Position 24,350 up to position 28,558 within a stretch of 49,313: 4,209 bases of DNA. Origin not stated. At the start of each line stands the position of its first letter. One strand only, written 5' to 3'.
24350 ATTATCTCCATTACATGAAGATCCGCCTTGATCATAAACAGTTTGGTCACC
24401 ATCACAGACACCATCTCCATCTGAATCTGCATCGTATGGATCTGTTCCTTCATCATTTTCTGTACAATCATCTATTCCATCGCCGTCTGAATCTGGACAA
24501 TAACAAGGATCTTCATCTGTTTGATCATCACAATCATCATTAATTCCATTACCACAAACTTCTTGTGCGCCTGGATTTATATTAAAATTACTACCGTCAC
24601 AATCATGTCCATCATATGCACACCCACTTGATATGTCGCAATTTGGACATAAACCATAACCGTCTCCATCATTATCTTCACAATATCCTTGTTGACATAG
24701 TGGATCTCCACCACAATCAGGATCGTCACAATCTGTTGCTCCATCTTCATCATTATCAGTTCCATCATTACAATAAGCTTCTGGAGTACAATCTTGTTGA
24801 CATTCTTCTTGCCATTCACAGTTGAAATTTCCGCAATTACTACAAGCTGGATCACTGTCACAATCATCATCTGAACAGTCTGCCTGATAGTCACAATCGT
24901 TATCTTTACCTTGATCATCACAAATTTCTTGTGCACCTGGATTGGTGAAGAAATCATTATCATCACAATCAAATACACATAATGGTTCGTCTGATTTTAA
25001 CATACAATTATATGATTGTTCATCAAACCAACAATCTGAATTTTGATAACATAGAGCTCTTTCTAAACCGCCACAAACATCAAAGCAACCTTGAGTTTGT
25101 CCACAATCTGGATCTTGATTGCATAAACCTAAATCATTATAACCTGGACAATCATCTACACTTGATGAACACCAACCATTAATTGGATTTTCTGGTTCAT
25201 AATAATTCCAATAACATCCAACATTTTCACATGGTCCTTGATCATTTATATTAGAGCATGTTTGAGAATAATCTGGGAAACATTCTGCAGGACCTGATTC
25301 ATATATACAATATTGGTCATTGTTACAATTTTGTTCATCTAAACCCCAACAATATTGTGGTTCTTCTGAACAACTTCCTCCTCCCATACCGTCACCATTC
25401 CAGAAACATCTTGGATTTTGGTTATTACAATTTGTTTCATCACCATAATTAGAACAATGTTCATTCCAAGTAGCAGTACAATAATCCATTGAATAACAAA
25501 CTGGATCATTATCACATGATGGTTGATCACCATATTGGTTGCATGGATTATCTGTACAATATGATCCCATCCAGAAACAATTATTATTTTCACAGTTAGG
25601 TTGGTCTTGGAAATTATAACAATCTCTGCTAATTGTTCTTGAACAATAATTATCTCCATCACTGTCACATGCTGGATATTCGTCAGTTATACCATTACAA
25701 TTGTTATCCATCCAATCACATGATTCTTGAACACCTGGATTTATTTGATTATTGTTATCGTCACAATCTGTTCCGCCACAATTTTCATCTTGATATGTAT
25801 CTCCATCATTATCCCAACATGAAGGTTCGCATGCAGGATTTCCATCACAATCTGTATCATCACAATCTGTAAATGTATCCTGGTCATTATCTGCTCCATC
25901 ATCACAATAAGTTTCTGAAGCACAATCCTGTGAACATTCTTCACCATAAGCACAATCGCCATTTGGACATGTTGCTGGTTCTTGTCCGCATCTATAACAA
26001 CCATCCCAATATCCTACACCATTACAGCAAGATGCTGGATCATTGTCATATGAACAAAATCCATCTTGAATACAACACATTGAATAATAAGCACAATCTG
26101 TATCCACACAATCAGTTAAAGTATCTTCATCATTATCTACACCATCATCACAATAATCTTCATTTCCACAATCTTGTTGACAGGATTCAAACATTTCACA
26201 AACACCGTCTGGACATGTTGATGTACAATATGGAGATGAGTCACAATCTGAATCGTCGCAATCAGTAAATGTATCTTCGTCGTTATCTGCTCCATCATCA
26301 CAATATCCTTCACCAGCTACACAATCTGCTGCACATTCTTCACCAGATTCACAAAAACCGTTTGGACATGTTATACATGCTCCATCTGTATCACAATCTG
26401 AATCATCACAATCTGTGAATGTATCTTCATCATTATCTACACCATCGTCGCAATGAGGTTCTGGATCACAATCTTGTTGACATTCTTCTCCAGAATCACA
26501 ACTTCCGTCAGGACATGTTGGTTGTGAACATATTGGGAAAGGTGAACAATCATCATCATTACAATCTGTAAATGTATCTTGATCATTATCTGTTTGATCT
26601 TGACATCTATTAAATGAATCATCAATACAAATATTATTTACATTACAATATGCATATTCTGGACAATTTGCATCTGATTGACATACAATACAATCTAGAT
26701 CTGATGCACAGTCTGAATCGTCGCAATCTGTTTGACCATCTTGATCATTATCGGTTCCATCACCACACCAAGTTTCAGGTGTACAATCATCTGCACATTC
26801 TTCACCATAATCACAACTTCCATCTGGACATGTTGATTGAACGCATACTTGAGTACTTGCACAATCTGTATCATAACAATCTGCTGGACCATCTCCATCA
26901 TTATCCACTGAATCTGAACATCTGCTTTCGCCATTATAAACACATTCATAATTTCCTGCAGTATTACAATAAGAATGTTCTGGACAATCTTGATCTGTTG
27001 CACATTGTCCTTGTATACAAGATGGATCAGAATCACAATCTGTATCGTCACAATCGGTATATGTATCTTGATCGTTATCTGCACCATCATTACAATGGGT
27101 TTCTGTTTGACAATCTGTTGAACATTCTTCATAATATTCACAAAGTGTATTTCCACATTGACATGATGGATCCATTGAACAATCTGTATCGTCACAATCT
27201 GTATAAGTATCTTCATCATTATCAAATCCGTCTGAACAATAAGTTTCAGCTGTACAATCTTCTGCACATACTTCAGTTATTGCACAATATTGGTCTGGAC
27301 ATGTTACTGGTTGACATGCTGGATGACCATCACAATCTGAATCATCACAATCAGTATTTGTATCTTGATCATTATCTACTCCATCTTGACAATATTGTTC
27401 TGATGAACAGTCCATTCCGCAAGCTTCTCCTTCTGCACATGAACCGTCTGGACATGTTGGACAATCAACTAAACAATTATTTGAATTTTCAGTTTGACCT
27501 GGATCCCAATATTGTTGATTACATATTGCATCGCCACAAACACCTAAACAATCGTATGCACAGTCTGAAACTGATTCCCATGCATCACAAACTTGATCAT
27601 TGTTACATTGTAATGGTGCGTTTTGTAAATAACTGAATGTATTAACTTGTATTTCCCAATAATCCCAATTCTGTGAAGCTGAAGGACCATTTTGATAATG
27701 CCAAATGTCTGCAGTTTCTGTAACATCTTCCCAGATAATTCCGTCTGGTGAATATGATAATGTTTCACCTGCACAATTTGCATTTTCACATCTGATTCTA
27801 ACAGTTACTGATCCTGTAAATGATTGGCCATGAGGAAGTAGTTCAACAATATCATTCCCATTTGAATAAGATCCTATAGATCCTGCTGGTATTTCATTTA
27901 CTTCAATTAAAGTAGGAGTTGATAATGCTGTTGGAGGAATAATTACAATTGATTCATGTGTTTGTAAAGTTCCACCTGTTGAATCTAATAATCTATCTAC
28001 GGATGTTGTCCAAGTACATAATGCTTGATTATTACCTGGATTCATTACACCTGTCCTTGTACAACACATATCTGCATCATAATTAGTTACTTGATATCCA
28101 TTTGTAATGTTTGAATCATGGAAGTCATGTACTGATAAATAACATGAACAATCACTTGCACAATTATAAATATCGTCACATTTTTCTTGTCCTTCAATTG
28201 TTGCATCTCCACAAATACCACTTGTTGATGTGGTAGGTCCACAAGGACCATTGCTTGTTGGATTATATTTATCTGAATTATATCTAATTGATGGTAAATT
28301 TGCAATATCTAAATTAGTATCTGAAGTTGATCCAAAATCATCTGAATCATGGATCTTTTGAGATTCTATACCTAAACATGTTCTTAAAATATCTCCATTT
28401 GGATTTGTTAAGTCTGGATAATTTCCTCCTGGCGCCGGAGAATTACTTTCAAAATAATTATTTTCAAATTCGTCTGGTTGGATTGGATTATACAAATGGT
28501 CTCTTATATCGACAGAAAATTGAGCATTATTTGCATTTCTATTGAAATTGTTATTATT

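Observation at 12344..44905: Single 32.6-kb ORF encoding a 10,853-aa secreted mosaic protein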

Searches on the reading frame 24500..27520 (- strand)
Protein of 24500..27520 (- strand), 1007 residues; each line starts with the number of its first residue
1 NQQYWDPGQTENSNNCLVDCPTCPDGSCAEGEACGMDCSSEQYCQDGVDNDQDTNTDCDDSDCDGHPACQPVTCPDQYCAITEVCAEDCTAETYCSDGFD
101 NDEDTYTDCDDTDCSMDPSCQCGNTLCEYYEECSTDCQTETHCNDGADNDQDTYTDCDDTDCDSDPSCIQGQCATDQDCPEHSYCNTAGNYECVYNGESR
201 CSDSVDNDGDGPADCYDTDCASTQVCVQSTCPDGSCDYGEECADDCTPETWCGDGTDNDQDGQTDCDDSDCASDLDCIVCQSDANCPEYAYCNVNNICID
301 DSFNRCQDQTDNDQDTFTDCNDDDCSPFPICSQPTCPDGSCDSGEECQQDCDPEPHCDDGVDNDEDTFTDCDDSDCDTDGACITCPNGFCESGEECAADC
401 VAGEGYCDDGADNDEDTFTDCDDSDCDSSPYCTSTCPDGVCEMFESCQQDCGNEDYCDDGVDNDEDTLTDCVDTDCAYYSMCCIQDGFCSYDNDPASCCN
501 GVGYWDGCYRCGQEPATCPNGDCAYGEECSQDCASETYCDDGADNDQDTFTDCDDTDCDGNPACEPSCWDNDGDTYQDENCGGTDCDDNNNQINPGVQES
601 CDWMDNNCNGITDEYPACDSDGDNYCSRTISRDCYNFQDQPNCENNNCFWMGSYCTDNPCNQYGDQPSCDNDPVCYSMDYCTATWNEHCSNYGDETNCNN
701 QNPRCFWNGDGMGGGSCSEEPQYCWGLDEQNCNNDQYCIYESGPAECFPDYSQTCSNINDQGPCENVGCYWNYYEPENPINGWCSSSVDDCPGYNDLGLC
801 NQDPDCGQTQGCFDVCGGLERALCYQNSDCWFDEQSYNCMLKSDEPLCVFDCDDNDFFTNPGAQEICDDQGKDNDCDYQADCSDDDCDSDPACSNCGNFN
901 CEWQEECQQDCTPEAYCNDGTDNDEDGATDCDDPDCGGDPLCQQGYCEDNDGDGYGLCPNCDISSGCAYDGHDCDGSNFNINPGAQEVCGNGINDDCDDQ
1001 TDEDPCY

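Call 108: search_protein_families(library=ncbifam, proteins=[window:24500-27520:-], max_evalue=0.01)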
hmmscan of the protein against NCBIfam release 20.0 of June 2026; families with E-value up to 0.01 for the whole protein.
window:24500-27520:- (1007 aa): 1 family
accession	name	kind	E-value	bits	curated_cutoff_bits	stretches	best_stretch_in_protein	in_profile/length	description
NF033662.1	acid_disulf_rpt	repeat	8.4e-46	153.4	41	11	92-120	4-32/32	acidic double-disulfide repeat-containing protein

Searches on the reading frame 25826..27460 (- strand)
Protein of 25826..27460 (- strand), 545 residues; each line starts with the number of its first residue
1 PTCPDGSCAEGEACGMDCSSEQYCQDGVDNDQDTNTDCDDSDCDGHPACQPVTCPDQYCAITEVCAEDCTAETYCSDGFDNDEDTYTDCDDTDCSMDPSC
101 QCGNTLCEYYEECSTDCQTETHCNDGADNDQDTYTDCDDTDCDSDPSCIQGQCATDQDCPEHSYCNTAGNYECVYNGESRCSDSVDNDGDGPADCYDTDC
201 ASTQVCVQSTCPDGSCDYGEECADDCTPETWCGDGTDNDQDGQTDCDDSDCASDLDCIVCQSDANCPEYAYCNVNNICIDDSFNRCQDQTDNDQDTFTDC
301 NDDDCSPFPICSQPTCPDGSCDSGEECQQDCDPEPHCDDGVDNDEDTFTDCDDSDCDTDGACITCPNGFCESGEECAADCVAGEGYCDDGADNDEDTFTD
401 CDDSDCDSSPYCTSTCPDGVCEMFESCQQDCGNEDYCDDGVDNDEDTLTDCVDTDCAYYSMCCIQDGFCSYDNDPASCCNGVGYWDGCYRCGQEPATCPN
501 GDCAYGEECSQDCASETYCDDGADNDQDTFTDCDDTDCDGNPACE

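Call 47: find_homologous_proteins(query=window:25826-27460:-, max_evalue=0.00001)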
Query window:25826-27460:- (545 aa): 330 proteins with E <= 0.00001 among 8000 candidates; the best 120 are listed.
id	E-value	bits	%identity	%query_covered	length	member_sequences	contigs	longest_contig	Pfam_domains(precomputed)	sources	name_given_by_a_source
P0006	1.5e-27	115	32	100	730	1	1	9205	-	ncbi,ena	-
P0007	1.7e-26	111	34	37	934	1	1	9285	-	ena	-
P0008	2.6e-25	107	31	99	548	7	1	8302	-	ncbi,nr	ncbi:MAG: hypothetical protein VX223_05880 [Myxococcota bacterium]|nr:hypothetical protein [Myxococc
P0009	8.3e-25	106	32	97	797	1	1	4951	-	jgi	-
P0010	1.8e-24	105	33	96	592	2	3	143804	-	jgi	-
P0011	4.5e-23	100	32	99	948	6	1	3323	PF04231.20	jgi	jgi:hypothetical protein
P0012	8.5e-23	99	32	86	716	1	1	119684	PF16483.11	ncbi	-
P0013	9.4e-23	99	33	53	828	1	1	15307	-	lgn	-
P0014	2.0e-22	98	37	55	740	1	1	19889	PF04151.22,PF23759.2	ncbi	-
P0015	8.2e-22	96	28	94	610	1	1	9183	-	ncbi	-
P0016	1.4e-21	95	32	77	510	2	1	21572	-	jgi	jgi:hypothetical protein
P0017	1.7e-21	95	32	100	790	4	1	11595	-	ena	-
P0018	2.1e-21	94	35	63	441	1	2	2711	-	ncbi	-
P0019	2.6e-21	94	43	46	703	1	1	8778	-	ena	-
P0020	3.8e-21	94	30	97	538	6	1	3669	-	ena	-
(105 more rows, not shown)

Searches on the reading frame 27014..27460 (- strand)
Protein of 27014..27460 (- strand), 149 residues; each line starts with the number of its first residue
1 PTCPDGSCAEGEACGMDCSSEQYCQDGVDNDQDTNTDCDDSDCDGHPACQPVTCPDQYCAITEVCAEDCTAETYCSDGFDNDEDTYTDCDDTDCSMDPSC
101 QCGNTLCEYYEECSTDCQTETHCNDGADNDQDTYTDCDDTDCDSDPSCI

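Call 55: predict_structure(alignment_id=A1)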
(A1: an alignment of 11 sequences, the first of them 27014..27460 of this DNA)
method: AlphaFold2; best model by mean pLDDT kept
length: 149 residues; sequences in the alignment: 11
mean_pLDDT: 62.0   pTM: 0.31
mean pLDDT of the five models: 62.0, 61.7, 60.4, 56.8, 45.2
residues with pLDDT >= 90: 0; 70-90: 56; 50-70: 52; < 50: 41
segments of 3 or more residues with pLDDT < 50: 9-13, 52-69, 104-106, 108-116
pLDDT, mean of each block of 10 residues (from residue 1): 49 51 70 71 66 45 46 70 70 66 49 52 76 78 74
secondary structure, 60 per line:
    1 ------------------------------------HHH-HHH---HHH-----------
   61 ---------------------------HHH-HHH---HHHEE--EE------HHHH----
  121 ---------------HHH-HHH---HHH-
elements in order: H113-116

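Call 61: fold_search(model_id=the predicted structure, library=pdb)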
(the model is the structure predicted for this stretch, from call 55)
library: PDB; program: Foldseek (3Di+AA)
matches with E <= 10: 6; with E <= 0.001: 0
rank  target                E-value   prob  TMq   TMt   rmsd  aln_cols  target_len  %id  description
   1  7plp_A                7.6e-02  0.98  0.20  0.69   0.7        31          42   48  Human Teneurin-4 C-rich domain (released 2022-02-02)
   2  7plp_B                1.2e-01  0.97  0.20  0.70   0.8        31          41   48  Human Teneurin-4 C-rich domain (released 2022-02-02)
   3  7bam_A                3.1e-01  0.89  0.19  0.02   0.7        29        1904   52  human Teneurin4 WT C2 (released 2021-12-01)
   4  7ban_A                3.4e-01  0.87  0.19  0.02   0.7        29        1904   52  human Teneurin4 Mut C2 (released 2022-01-12)
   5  8r50_A                2.2e+00  0.09  0.17  0.01   3.7        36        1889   39  Mouse teneurin-3 compact dimer - A1B1 isoform (released 2024-05-08)
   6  8r54_A                7.0e+00  0.04  0.19  0.02   2.5        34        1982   44  Mouse teneurin-3 non-compact subunit - A0B0 isoform (released 2024-05-08)

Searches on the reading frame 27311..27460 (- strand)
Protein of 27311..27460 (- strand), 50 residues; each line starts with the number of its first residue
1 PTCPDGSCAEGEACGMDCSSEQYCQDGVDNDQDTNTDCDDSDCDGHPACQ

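Call 64: search_solved_structures(query=A2, max_evalue=1, show_alignments=3)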
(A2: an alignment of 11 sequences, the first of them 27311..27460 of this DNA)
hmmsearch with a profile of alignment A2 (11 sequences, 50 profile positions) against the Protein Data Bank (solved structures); distinct sequences matched with E-value up to 1: 5.
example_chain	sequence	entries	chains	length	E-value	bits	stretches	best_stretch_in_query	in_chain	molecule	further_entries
7plp_A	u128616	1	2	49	1.5e-07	34.7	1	20-49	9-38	Teneurin-4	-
7bam_A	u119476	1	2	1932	0.00033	24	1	21-49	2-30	Teneurin-4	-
7ban_A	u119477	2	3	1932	0.00033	24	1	21-49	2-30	Teneurin-4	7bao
6cmx_A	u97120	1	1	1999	0.0076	19.6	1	21-50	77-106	Teneurin-2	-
8fia_A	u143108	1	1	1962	0.017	18.5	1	24-49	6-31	Teneurin-m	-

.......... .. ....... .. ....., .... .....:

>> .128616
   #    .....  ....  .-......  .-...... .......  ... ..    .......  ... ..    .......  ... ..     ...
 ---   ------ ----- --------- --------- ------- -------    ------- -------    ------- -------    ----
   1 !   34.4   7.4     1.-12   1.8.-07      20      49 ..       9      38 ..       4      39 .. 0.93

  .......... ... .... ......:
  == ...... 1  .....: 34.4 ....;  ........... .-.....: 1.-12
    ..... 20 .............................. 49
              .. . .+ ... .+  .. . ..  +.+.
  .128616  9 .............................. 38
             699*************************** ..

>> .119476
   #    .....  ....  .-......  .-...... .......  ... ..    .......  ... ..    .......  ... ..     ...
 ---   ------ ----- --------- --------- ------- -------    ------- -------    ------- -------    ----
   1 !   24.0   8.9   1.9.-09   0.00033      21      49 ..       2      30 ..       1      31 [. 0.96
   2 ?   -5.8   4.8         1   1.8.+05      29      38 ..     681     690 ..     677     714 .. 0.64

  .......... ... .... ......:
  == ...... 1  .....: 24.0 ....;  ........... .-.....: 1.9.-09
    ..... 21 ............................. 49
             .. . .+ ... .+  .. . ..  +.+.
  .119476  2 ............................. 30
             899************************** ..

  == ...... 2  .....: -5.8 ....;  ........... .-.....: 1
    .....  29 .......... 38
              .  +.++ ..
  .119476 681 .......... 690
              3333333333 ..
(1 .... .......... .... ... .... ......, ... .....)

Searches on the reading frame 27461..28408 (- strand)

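Call 80: search_protein_families(library=pfam, proteins=[window:27461-28408:-], max_evalue=1)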
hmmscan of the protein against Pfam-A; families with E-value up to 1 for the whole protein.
window:27461-28408:- (316 aa): 1 family
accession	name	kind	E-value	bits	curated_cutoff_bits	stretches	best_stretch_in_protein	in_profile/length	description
PF19858.4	OxRdtase_C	-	0.035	13.9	26.3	1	205-246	3-43/163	Bacterial oxidoreductases, C-terminal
